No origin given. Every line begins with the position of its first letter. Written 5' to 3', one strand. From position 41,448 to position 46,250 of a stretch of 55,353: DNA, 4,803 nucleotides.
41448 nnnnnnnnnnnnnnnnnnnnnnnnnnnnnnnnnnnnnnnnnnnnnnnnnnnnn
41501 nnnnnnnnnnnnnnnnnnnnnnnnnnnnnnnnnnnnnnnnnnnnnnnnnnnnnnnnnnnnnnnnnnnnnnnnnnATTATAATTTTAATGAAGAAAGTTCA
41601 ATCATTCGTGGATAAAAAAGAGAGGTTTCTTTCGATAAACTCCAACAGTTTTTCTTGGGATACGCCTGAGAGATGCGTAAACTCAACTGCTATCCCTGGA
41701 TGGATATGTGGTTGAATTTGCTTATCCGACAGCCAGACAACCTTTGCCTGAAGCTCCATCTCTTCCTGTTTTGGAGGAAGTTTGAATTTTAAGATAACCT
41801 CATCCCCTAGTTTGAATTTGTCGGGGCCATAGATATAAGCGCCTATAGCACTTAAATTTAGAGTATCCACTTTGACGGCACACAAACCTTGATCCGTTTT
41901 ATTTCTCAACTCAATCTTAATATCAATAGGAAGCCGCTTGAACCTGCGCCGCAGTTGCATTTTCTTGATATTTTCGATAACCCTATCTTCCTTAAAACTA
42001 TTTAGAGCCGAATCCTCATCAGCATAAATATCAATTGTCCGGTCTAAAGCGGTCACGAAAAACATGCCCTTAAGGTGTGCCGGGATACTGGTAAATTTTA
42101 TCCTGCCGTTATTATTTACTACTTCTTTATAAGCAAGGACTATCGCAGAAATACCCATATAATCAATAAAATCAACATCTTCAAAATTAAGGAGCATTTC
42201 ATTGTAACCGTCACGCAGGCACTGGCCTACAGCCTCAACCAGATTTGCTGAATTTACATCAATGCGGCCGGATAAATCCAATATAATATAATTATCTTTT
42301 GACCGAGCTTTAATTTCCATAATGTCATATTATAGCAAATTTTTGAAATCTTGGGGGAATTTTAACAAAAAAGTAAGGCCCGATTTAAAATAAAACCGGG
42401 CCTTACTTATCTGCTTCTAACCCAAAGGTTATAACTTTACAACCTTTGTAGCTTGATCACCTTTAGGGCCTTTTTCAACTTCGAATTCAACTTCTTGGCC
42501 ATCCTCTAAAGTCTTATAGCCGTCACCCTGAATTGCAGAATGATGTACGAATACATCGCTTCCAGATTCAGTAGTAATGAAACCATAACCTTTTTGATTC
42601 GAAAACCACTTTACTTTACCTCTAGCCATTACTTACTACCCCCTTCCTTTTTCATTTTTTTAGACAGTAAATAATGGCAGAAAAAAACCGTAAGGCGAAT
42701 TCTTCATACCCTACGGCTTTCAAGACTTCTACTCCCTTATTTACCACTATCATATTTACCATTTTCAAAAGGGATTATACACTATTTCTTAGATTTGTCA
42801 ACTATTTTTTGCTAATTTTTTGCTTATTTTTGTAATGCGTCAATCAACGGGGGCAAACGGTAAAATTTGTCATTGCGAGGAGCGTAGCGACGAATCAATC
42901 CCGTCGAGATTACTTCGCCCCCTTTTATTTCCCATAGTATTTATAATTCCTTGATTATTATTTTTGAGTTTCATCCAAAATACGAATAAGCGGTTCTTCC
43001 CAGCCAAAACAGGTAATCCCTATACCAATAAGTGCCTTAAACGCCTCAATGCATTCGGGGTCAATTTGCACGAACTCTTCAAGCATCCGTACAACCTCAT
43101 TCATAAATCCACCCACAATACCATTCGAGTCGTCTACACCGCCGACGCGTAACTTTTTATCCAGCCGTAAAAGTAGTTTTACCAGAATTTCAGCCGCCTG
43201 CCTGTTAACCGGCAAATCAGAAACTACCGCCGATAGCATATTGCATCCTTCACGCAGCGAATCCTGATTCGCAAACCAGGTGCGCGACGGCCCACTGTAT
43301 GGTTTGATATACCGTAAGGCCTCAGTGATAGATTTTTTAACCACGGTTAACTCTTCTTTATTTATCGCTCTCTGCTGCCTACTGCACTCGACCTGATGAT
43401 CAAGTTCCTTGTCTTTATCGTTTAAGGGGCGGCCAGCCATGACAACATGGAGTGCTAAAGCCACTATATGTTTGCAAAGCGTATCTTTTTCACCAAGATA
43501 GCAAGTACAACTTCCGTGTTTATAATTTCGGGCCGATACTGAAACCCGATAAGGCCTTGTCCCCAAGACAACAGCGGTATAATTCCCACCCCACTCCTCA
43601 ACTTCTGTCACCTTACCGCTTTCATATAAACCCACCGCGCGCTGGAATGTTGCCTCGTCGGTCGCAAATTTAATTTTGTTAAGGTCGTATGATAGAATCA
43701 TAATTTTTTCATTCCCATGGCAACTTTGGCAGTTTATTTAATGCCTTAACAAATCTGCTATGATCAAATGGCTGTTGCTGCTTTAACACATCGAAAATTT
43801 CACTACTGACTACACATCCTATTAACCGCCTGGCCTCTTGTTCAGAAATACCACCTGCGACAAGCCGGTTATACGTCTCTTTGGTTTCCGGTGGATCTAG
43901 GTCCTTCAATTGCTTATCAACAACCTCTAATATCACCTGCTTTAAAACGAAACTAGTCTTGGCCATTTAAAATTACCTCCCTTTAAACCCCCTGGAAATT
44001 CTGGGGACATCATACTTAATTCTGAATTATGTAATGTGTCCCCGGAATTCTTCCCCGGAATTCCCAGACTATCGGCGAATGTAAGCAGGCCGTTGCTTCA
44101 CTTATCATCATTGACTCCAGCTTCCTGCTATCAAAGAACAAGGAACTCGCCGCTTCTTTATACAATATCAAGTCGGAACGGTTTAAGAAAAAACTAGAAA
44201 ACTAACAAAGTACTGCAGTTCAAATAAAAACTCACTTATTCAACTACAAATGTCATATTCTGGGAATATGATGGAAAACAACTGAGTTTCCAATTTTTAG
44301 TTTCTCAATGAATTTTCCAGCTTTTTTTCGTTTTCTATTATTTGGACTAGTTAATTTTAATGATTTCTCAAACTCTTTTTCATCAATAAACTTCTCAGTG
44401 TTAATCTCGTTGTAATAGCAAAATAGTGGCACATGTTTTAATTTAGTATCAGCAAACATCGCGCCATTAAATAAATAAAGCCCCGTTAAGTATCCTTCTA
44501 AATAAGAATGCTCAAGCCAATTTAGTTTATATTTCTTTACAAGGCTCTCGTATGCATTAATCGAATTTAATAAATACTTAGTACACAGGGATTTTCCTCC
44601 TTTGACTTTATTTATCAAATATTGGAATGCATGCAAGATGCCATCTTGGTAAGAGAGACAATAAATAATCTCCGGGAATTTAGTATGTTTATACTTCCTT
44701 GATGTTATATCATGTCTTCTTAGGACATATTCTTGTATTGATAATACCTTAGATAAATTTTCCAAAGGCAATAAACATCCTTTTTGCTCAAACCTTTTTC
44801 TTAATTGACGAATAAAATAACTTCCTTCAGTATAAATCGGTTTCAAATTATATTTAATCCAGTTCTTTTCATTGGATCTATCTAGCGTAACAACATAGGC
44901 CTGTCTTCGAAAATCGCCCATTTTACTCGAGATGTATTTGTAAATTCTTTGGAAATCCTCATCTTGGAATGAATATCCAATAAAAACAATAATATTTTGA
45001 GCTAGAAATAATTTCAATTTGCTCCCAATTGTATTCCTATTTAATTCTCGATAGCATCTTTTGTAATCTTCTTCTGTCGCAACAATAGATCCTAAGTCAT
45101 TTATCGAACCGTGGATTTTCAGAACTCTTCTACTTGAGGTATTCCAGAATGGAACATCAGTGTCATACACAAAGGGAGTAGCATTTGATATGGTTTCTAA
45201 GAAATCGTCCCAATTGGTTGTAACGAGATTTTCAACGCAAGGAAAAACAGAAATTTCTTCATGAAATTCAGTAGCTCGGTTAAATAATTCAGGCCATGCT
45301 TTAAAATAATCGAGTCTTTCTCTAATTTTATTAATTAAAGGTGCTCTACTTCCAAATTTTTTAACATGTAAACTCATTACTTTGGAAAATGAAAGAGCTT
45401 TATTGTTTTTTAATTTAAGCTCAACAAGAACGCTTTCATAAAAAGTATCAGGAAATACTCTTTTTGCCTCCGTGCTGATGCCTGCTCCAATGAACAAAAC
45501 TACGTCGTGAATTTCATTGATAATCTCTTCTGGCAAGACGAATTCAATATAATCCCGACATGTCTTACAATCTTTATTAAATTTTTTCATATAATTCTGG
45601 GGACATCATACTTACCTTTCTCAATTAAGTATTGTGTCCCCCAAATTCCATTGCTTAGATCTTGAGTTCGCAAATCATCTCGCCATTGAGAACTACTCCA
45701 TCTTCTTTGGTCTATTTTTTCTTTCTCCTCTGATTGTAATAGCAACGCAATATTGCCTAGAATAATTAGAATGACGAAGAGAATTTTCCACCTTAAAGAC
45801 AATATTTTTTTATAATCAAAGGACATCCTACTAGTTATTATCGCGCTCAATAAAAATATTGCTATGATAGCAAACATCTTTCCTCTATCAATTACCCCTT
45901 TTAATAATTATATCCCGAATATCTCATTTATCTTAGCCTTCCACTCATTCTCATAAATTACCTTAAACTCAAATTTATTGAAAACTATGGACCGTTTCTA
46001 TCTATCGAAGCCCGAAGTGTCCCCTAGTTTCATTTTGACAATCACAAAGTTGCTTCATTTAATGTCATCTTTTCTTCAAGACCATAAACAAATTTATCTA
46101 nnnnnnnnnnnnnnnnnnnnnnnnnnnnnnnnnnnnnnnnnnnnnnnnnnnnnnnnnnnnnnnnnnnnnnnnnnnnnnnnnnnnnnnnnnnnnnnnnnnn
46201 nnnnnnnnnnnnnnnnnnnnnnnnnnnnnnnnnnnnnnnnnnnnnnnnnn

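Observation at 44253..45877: Two-TM peptide translationally coupled to a short stand-alone SIR2 protein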

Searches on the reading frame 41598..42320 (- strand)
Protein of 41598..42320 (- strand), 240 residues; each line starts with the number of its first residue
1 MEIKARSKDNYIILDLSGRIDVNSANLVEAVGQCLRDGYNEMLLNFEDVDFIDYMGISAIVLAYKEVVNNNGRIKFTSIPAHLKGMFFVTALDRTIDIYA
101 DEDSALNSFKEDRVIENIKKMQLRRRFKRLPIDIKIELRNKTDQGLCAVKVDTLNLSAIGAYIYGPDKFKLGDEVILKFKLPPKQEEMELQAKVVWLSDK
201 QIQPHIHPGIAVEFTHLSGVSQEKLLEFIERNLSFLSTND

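Call 77: search_protein_families(library=pfam, proteins=[window:41598-42320:-], max_evalue=0.001)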
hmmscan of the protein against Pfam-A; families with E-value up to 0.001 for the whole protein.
window:41598-42320:- (240 aa): 3 families
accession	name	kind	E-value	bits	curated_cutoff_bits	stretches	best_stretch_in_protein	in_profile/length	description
PF07238.19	PilZ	-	1.3e-16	61.3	22.5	1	124-230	2-101/102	PilZ domain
PF01740.26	STAS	-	8.7e-14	51.6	22.6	1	3-105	2-106/106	STAS domain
PF13466.11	STAS_2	-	0.00027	21.5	29.2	1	14-93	1-80/80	STAS domain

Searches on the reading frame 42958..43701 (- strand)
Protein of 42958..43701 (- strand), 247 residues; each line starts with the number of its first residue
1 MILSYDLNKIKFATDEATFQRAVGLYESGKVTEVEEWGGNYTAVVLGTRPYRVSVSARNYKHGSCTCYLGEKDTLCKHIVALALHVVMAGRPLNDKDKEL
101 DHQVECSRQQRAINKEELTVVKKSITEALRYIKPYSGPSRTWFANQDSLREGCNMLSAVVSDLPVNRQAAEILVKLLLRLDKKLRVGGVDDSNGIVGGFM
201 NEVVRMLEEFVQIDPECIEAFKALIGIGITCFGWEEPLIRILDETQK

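Call 3: search_protein_families(library=pfam, proteins=[window:42958-43701:-], max_evalue=0.01)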
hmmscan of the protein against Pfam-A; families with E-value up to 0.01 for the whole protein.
window:42958-43701:- (247 aa): 1 family
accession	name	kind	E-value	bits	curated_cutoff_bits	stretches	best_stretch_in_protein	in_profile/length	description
PF04434.22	SWIM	-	0.00017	21.5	19.6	1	51-86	1-37/38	SWIM zinc finger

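Call 4: search_protein_families(library=padloc, proteins=[window:42958-43701:-], max_evalue=0.01)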
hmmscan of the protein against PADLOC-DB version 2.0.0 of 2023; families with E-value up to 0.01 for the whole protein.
window:42958-43701:- (247 aa): 2 families
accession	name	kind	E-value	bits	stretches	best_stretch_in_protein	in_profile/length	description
PDLC05053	PDC-S62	-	3.2e-18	63.6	1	5-91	9-95/566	-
PDLC02850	DpdE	-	0.00093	15.1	1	16-87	17-87/1282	DpdE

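Call 5: search_protein_families(library=ncbifam, proteins=[window:42958-43701:-], max_evalue=0.01)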
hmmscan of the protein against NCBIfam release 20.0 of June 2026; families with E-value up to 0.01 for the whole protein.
window:42958-43701:- (247 aa): 0 families

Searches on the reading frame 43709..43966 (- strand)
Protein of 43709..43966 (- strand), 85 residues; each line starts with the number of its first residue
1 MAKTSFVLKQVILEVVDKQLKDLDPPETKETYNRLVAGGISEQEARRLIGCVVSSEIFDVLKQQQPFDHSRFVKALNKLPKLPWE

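Call 3: search_protein_families(library=pfam, proteins=[window:43709-43966:-], max_evalue=0.01)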
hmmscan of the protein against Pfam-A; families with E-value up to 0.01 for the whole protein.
window:43709-43966:- (85 aa): 0 families

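Call 4: search_protein_families(library=padloc, proteins=[window:43709-43966:-], max_evalue=0.01)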
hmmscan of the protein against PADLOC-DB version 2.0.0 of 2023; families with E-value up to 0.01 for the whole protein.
window:43709-43966:- (85 aa): 0 families

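Call 5: search_protein_families(library=ncbifam, proteins=[window:43709-43966:-], max_evalue=0.01)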
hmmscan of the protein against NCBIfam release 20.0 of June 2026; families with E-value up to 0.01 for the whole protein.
window:43709-43966:- (85 aa): 0 families

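Call 81: find_encoding_contigs(protein=window:43709-43966:-, flank=4000, max_places=6)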
Protein window:43709-43966:- (85 aa): 2 contigs read that carry it; 2 places shown.
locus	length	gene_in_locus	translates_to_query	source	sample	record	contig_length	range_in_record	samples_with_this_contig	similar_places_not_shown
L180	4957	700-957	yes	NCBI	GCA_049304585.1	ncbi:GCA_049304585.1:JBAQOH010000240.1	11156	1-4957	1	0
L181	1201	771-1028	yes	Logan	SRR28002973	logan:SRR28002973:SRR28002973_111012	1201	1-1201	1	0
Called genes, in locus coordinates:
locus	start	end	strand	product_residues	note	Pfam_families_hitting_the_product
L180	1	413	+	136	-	?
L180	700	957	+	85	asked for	-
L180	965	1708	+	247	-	-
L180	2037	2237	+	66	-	PF00313:CSD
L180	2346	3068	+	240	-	PF01740:STAS, PF13466:STAS_2 (weak), PF07238:PilZ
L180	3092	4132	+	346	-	PF02606:LpxK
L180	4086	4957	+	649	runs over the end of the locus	PF03279:Lip_A_acyltrans, PF06258:Mito_fiss_Elm1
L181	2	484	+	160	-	?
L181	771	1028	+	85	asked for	-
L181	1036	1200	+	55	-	?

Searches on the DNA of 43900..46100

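Call 57: search_rna_families(source=window, start=43900, end=46100, threshold=evalue, max_evalue=10, show_alignments=3)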
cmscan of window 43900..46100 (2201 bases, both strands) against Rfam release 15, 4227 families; matches with E-value up to 10: 9.
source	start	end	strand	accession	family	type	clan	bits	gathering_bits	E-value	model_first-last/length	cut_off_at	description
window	43994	44052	+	RF00833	mir-70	Gene; miRNA;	-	22.8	90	0.23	1-79/79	no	mir-70 microRNA precursor family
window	45433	45551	-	RF02084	STnc130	Gene; sRNA;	-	20.7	55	5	1-135/135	no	Enterobacteria sRNA STnc130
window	45572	45670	+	RF00804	mir-240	Gene; miRNA;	-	20.4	67.5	1.2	1-99/99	no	mir-240 microRNA precursor family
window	45632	45784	-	RF00432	SNORA51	Gene; snRNA; snoRNA; HACA-box;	-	18.5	50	2.2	1-133/133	no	Small nucleolar RNA SNORA51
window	45590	45650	-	RF00833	mir-70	Gene; miRNA;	-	18.4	90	3.9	1-79/79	no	mir-70 microRNA precursor family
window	44263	44321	+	RF00068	SNORD21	Gene; snRNA; snoRNA; CD-box;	-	17.8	63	9.8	1-95/95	no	Small nucleolar RNA SNORD21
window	45681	45730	-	RF01306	sR52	Gene; snRNA; snoRNA; CD-box;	-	16.9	50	1.7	1-60/60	no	Small nucleolar RNA sR52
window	44261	44328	-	RF01473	rli41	Gene; sRNA;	-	14.1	55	7.6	189-257/494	no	Listeria sRNA rli41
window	45846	45882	+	RF01985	ZEB2_AS1_2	Gene; lncRNA;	-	13.1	70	7.6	1-61/61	no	ZEB2 antisense RNA 1 conserved region 2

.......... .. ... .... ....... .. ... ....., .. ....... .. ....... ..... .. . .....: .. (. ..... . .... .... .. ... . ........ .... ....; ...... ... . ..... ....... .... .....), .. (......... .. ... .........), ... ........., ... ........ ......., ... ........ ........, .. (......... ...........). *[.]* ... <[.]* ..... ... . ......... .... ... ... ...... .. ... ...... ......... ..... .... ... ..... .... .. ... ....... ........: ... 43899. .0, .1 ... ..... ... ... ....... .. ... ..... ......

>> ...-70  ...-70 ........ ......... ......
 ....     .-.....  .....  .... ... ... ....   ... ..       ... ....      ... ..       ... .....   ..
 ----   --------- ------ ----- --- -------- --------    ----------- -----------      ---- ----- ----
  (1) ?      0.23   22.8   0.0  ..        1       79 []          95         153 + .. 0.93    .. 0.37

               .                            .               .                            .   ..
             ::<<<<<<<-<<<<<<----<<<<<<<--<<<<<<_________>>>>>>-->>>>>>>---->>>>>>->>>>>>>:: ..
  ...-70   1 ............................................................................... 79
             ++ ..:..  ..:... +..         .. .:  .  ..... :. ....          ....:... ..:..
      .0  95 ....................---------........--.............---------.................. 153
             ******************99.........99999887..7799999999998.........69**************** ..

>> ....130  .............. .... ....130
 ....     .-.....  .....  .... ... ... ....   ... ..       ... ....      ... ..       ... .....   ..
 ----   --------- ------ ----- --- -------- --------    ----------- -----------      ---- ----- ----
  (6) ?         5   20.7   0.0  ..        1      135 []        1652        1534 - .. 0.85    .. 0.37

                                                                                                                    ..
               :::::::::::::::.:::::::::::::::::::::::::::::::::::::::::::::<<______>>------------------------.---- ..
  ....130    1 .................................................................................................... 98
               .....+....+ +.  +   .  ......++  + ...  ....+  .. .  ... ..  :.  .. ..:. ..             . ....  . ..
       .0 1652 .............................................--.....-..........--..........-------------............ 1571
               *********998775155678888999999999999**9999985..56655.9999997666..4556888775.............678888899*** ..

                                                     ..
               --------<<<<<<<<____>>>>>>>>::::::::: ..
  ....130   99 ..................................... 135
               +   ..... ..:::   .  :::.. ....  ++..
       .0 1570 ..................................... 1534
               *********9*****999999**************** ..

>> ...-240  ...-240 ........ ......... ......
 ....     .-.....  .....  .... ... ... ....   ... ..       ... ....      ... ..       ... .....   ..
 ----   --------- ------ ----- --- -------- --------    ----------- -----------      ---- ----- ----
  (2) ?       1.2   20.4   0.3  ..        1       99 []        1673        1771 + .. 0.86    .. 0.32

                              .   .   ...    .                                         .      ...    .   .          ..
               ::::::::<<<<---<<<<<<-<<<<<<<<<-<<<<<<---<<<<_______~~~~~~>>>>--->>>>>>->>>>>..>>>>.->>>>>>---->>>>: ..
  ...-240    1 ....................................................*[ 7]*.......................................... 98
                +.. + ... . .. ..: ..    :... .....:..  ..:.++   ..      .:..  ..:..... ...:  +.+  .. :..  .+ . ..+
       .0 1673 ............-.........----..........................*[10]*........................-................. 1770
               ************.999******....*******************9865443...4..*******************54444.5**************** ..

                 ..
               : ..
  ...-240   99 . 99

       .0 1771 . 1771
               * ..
